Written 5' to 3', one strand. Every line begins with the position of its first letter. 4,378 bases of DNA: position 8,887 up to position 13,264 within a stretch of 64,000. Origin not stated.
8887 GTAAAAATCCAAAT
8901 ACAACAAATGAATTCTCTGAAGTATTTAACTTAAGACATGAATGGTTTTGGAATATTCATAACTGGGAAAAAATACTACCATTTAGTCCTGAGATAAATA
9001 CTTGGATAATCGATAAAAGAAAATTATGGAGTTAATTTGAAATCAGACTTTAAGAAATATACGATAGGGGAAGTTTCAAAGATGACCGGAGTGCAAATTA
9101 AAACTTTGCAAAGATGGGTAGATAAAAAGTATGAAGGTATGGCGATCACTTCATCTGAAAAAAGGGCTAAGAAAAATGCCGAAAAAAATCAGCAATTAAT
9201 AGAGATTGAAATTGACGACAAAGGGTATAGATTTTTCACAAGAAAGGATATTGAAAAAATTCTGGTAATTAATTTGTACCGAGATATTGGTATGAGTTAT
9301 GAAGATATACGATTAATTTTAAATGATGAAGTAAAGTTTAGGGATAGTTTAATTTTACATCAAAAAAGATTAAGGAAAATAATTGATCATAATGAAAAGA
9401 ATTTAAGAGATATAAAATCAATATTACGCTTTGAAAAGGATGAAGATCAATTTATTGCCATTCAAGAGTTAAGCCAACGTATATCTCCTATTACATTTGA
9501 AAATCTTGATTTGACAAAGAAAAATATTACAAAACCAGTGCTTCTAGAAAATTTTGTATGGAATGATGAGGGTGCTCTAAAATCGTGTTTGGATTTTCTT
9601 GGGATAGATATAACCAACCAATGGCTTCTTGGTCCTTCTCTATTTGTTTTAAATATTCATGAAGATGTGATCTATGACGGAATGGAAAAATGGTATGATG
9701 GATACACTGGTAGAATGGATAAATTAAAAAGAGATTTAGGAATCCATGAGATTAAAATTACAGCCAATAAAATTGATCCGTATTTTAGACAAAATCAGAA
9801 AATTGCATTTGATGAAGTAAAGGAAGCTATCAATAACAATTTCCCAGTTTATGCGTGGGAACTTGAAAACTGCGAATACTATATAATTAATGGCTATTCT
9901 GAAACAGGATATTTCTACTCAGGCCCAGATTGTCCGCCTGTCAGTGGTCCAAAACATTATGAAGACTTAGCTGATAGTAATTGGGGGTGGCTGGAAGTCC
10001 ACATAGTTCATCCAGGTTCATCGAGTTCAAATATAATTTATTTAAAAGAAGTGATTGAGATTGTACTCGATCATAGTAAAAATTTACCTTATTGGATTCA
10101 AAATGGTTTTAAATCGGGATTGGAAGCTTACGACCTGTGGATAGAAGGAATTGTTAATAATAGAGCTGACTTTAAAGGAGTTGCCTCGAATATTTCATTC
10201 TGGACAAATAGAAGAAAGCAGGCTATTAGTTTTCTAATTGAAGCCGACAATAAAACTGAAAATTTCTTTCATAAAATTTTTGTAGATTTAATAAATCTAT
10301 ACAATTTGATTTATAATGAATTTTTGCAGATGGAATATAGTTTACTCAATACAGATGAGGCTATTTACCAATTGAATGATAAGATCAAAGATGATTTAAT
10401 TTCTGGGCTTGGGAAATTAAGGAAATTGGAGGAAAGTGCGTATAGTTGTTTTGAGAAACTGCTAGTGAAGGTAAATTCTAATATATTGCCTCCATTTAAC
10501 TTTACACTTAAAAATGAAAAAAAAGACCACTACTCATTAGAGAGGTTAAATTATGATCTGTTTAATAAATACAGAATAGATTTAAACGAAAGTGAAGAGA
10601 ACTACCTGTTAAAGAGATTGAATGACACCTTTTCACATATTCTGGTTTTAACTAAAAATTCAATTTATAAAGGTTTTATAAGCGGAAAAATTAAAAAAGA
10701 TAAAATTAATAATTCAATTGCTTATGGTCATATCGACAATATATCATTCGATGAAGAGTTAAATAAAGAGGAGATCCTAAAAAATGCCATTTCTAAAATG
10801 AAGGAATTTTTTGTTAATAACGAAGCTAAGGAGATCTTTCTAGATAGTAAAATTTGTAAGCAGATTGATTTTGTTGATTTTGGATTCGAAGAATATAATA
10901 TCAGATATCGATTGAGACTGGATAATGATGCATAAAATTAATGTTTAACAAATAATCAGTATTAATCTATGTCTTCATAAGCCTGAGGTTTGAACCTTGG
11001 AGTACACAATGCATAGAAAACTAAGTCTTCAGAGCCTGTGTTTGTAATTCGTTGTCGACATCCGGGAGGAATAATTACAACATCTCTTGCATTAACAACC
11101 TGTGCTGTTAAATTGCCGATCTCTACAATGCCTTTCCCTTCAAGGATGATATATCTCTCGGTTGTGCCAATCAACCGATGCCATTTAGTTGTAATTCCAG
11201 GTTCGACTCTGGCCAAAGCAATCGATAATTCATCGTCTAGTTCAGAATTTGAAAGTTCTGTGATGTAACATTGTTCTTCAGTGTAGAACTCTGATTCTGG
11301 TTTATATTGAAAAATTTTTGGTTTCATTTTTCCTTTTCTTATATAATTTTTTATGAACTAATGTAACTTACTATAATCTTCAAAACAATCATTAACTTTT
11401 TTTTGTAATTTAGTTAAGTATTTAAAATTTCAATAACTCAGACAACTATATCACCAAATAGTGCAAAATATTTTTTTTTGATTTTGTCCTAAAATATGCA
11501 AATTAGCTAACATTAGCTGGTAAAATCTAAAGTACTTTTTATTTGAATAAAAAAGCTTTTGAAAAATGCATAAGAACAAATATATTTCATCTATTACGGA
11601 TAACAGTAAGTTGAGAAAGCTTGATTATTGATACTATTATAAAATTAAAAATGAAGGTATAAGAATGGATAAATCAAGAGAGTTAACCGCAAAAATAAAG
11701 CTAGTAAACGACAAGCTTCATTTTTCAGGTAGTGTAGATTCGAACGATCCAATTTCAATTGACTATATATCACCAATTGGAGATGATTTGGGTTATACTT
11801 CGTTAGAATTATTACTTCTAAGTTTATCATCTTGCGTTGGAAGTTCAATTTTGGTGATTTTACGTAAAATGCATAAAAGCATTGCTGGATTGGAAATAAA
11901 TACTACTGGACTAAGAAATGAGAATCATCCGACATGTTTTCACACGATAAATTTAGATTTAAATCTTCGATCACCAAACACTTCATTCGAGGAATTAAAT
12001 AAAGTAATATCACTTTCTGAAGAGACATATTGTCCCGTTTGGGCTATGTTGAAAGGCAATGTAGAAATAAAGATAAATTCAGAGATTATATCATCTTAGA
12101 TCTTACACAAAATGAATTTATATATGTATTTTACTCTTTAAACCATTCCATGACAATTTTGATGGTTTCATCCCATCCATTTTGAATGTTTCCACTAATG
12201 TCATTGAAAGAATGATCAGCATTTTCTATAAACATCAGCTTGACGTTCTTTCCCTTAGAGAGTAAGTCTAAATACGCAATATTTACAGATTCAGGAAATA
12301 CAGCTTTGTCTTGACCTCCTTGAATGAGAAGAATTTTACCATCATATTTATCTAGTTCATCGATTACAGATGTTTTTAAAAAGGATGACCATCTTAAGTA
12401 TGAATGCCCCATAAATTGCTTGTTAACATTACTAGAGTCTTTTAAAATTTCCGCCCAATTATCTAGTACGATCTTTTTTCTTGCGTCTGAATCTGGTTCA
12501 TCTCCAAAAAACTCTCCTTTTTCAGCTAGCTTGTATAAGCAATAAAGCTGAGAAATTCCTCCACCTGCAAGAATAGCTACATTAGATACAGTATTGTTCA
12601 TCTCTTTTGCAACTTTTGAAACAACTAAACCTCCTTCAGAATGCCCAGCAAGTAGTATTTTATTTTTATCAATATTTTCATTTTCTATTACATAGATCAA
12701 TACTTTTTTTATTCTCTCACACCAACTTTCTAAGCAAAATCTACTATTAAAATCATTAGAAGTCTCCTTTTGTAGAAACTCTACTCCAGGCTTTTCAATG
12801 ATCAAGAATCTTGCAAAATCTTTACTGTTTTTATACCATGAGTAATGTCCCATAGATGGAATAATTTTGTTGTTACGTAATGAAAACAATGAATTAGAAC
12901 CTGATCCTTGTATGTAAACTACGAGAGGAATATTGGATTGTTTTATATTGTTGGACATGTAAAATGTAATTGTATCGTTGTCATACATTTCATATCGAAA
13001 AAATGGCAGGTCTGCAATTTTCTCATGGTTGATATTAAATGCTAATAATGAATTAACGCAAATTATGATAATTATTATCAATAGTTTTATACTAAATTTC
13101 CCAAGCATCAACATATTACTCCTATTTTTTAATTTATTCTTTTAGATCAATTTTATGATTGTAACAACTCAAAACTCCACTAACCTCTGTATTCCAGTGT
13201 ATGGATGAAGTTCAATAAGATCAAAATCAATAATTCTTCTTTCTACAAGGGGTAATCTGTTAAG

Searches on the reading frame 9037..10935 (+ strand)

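Call 37: search_protein_families(library=pfam, proteins=[window:9037-10935:+], max_evalue=0.00001)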
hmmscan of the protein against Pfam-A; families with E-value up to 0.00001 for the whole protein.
window:9037-10935:+ (632 aa): 1 family
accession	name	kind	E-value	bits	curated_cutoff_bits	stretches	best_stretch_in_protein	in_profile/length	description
PF13411.12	MerR_1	-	4.6e-11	43.1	21.6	0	53-96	24-67/69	MerR HTH family regulatory protein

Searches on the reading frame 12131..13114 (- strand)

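Call 37: search_protein_families(library=pfam, proteins=[window:12131-13114:-], max_evalue=0.00001)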
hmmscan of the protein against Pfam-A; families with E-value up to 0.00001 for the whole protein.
window:12131-13114:- (327 aa): 1 family
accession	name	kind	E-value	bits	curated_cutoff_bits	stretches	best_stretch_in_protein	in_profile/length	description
PF00326.27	Peptidase_S9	-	6.6e-09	36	22.6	0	245-304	129-190/213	Prolyl oligopeptidase family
